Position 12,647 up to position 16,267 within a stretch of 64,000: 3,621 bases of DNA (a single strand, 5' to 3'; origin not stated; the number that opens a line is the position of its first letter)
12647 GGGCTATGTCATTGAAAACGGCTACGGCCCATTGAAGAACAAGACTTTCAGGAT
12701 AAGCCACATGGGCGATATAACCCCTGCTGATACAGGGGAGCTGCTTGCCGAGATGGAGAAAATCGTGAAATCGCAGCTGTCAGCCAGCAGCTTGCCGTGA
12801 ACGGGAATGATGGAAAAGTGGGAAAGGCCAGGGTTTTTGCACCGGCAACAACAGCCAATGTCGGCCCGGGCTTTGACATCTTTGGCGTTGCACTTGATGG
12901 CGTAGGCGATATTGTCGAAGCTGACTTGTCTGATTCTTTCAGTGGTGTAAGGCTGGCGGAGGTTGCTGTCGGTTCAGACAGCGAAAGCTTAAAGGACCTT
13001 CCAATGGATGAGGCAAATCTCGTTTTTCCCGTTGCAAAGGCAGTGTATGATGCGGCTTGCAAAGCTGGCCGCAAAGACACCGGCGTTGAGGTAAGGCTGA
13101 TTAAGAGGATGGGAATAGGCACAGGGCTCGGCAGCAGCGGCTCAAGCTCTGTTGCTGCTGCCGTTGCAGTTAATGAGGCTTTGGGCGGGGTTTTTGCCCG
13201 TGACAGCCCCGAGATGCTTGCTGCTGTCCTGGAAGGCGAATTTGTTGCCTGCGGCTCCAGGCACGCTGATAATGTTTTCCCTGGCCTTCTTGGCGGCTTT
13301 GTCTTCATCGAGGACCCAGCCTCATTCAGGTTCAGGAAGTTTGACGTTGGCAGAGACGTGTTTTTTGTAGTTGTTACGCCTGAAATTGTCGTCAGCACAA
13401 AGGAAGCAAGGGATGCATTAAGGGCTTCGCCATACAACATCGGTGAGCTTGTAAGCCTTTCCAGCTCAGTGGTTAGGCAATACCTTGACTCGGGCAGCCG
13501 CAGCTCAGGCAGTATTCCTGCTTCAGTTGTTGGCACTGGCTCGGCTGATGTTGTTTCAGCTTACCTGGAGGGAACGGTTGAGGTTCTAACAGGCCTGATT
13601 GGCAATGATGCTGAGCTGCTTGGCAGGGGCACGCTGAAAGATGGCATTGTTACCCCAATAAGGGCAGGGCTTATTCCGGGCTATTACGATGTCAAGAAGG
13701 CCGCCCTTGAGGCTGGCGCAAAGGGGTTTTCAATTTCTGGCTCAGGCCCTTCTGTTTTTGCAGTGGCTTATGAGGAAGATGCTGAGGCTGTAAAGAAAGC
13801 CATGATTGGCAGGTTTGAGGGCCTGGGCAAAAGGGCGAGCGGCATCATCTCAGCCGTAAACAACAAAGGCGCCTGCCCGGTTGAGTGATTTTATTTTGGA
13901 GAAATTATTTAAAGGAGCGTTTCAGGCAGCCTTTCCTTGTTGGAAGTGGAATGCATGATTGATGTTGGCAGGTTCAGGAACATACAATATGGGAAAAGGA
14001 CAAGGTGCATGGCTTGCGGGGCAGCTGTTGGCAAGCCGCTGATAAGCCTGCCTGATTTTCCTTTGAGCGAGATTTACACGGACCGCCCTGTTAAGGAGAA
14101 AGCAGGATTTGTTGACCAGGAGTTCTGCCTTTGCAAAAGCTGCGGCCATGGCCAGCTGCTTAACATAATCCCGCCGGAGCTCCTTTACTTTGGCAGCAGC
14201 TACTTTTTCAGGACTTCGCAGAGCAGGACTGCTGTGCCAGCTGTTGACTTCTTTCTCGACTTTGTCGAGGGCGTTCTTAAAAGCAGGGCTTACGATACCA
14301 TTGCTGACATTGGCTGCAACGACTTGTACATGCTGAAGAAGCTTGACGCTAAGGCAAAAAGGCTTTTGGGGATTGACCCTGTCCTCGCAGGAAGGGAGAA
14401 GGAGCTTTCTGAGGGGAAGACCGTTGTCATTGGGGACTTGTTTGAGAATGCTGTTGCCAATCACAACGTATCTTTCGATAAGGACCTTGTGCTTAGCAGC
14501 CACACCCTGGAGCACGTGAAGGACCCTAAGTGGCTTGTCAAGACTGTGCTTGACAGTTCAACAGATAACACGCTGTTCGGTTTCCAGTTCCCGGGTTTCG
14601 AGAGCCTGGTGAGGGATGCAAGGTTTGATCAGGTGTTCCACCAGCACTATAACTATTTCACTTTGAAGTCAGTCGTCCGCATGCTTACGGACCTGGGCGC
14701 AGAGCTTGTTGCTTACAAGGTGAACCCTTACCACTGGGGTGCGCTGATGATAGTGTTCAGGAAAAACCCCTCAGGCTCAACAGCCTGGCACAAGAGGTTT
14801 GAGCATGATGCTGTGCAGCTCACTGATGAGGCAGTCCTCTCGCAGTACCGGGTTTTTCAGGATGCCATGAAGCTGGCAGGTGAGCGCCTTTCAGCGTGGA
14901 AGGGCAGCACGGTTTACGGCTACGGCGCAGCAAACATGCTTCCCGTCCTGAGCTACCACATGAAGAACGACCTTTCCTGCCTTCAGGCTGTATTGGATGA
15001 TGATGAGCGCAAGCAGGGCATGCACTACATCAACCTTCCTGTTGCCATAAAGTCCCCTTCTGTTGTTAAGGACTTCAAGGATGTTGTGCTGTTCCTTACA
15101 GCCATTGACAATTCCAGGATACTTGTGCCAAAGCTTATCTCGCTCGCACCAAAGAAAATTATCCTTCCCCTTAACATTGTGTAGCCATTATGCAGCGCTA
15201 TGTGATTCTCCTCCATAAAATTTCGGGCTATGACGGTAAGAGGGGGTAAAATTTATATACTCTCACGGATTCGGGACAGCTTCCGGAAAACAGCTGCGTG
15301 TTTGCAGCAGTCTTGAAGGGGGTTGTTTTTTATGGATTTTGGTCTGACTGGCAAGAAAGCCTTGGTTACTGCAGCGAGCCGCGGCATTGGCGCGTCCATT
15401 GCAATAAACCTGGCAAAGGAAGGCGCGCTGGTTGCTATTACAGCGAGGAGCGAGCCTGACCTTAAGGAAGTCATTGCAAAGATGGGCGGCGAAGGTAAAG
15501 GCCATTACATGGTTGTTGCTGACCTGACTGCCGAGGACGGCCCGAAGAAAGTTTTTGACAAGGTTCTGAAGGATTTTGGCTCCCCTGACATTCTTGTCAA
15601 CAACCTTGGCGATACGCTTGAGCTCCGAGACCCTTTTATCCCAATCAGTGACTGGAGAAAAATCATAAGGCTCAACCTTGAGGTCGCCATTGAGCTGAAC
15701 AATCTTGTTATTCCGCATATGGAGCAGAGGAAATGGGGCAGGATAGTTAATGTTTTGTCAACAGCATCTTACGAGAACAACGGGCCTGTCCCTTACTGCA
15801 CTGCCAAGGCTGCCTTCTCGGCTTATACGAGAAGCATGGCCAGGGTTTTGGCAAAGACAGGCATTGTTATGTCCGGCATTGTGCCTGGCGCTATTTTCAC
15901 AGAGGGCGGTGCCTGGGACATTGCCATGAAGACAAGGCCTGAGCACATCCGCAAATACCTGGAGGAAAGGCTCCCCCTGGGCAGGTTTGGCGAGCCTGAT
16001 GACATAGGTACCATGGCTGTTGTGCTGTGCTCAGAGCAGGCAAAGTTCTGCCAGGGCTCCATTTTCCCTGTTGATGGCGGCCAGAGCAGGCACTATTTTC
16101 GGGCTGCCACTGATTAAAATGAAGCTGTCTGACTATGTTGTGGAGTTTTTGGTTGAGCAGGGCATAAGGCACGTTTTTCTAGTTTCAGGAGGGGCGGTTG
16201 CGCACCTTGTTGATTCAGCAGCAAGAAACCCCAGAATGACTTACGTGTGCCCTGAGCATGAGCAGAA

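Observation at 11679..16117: Unexpected class V aminotransferase + ThrB-like GHMP kinase + C-methyltransferase + SDR block inside the glycan island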

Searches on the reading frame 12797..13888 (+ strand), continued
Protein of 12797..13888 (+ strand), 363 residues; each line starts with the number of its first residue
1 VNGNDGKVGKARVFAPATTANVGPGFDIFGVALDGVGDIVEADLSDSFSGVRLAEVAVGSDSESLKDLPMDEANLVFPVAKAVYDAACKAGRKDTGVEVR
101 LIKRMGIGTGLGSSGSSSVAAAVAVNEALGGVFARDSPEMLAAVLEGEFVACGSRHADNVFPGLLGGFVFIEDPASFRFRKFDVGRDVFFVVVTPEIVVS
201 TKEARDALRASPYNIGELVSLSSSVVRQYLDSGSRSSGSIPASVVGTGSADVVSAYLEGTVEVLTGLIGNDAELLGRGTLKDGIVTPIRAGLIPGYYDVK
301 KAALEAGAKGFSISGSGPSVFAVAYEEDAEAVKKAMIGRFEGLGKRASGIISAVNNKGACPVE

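Call 50: search_solved_structures(query=L003:4268-5959:-, max_evalue=1e-40)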
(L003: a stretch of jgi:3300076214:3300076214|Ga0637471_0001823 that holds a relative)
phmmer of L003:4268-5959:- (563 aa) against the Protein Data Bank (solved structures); distinct sequences matched with E-value up to 1e-40: 21.
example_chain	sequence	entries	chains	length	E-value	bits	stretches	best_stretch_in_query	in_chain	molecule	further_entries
8rph_A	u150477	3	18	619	3.1e-91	310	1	2-556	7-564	Thiamine pyrophosphate-binding protein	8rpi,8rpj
6u9h_A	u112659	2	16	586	6e-75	256.2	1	5-557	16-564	Acetolactate synthase, chloroplastic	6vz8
1ybh_A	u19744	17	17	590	6.2e-75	256.2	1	5-557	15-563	Acetolactate synthase, chloroplast | Acetolactate synthase | Acetolactate synthase, chloroplastic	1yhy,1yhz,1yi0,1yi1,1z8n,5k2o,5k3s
8et5_A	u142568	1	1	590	6.2e-75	256.2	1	5-557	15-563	Acetolactate synthase, chloroplastic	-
3e9y_A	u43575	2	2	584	8.2e-75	255.8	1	5-557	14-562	Acetolactate synthase, chloroplastic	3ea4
7tzz_A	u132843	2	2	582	5.7e-74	253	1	5-557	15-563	Acetolactate synthase, chloroplastic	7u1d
7stq_A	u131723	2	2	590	3.9e-73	250.2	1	5-557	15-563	Acetolactate synthase, chloroplastic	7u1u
7u25_A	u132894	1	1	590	3.9e-73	250.2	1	5-557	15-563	Acetolactate synthase, chloroplastic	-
5ahk_A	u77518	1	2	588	7.2e-67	229.6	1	3-552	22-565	ACETOLACTATE SYNTHASE II, LARGE SUBUNIT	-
6lpi_A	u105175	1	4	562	1.2e-66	228.8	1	5-557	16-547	Acetolactate synthase isozyme 1 large subunit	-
7egv_A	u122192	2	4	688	2.4e-63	218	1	11-556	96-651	Acetolactate synthase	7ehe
6dek_A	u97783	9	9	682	7.3e-61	209.7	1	12-556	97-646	Acetolactate synthase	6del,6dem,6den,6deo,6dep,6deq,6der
9yjz_A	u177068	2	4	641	1.5e-60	208.7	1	12-556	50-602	Acetolactate synthase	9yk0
1jsc_A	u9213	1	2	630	4.2e-60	207.3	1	16-556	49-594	ACETOHYDROXY-ACID SYNTHASE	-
6u9d_A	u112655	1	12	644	4.5e-60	207.1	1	16-556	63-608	Acetolactate synthase catalytic subunit, mitochondrial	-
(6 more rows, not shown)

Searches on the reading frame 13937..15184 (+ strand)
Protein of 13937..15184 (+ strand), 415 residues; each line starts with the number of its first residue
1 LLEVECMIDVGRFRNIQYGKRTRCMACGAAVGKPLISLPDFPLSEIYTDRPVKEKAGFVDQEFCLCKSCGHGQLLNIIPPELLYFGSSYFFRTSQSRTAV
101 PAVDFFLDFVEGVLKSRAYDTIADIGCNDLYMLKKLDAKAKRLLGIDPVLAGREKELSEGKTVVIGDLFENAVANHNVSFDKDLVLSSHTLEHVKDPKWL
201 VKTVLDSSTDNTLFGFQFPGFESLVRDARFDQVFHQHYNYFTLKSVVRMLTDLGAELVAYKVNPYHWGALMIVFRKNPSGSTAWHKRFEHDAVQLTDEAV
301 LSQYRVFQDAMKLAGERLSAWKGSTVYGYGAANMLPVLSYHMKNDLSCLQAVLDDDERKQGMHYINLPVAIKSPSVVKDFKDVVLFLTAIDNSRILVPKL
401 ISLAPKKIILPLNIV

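Call 3: search_protein_families(library=pfam, proteins=[window:13937-15184:+])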
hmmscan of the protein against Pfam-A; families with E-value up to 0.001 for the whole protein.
window:13937-15184:+ (415 aa): 4 families
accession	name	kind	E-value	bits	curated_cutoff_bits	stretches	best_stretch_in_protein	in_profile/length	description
PF13489.12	Methyltransf_23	-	1.2e-11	45.1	27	1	121-259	25-163/164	Methyltransferase domain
PF08421.16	Methyltransf_13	-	2.5e-07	31.2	31.3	1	24-84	1-62/62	Putative zinc binding domain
PF08484.17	Methyltransf_14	-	0.00082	19.6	23.5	0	321-387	66-133/160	C-methyltransferase C-terminal domain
PF08241.18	Methyltransf_11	-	0.00086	20.3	21.2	0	124-202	2-81/95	Methyltransferase domain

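Call 4: search_protein_families(library=ncbifam, proteins=[window:13937-15184:+])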
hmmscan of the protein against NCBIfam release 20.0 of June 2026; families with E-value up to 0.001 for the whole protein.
window:13937-15184:+ (415 aa): 0 families

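Call 64: search_solved_structures(query=window:13955-15184:+, max_evalue=0.001)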
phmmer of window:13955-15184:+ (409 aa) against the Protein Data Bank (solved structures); distinct sequences matched with E-value up to 0.001: 10.
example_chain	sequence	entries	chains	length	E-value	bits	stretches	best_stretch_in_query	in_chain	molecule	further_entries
4e2y_A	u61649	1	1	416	5.8e-17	65.2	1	15-332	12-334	TcaB9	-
4e2x_A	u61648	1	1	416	5.8e-17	65.2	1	15-332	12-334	TcaB9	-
3ndi_A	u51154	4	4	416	1.5e-16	63.8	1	15-332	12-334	Methyltransferase | TcaB9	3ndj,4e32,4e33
4e31_A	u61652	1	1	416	3.1e-16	62.8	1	15-332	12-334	TcaB9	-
4e30_A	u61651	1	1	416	5.3e-16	62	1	15-332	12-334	TcaB9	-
4e2w_A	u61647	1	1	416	1.4e-15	60.7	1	15-332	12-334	TcaB9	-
4e2z_A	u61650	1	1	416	1.4e-15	60.6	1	15-332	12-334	TcaB9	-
5t6b_A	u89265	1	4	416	1.7e-14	57.1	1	16-326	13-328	Sugar 3-C-methyl transferase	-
4rv9_A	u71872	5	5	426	2.5e-14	56.5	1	16-373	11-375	D-mycarose 3-C-methyltransferase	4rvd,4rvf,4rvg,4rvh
5t64_A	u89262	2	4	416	2.5e-14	56.5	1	16-326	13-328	Sugar 3-C-methyl transferase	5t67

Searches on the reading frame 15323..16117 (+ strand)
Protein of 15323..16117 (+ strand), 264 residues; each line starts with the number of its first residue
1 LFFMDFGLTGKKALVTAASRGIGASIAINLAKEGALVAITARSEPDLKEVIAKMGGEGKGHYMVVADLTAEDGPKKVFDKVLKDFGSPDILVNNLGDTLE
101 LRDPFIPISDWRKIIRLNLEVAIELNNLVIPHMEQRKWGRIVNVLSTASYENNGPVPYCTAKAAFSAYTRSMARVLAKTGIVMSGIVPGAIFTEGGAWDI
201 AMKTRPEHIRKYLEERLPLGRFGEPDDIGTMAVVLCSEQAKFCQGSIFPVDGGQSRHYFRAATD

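Call 3: search_protein_families(library=pfam, proteins=[window:15323-16117:+])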
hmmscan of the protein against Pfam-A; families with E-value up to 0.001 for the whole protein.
window:15323-16117:+ (264 aa): 2 families
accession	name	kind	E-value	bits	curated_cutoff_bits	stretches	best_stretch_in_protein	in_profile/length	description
PF13561.12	adh_short_C2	-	1.3e-43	149.7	27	1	17-254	3-235/236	Enoyl-(Acyl carrier protein) reductase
PF00106.31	adh_short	-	2.5e-40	138.5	26.6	1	11-194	1-185/195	short chain dehydrogenase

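Call 4: search_protein_families(library=ncbifam, proteins=[window:15323-16117:+])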
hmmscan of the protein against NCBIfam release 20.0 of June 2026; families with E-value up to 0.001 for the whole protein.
window:15323-16117:+ (264 aa): 226 families (the best 25 are shown)
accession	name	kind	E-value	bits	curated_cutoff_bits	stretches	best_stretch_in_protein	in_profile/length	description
NF005559.1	PRK07231.1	subfamily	8.8e-51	172.8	215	1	8-254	2-247/249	glucose 1-dehydrogenase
NF004197.0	PRK05653.1-1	equivalog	1.1e-46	159.5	332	1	4-254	1-246/249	3-oxoacyl-ACP reductase FabG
NF009466.0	PRK12826.1-2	subfamily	4.5e-46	157.3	222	1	11-255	4-245/248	3-oxoacyl-ACP reductase FabG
NF004791.0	PRK06138.1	equivalog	1e-45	156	312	1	8-255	3-250/252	SDR family oxidoreductase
NF004778.0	PRK06124.1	equivalog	3.6e-45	154.4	303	1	4-257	5-255/256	SDR family oxidoreductase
NF006070.0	PRK08213.1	subfamily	6.3e-45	153.7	279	1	6-255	8-257/259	gluconate 5-dehydrogenase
NF005095.0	PRK06523.1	subfamily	8.1e-45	153.4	231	1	7-255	7-258/261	oxidoreductase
TIGR01830.1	3oxo_ACP_reduc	equivalog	1.8e-44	152.3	297.75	1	13-253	1-237/239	3-oxoacyl-[acyl-carrier-protein] reductase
NF005873.0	PRK07814.1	equivalog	2.5e-44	151.7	346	1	5-254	5-251/263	SDR family oxidoreductase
NF052558.1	MBtsdlDhBudC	equivalog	1.1e-43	149.6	270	1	9-255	2-242/250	meso-2,3-butanediol dehydrogenase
NF005853.0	PRK07774.1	equivalog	5e-42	144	303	1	8-254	4-246/250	SDR family oxidoreductase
NF049979.1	AlphHSDSHdhA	equivalog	3.3e-41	141.5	350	1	8-254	1-246/258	7alpha-hydroxysteroid dehydrogenase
NF004198.0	PRK05653.1-3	equivalog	1.6e-40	139.1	296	1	8-254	5-246/248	3-oxoacyl-ACP reductase FabG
TIGR01832.1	kduD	equivalog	7.9e-40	136.9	338.85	1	6-253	1-244/248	2-dehydro-3-deoxy-D-gluconate 5-dehydrogenase KduD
NF005711.0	PRK07523.1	subfamily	1.6e-39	136.1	413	1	5-254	5-251/255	SDR family oxidoreductase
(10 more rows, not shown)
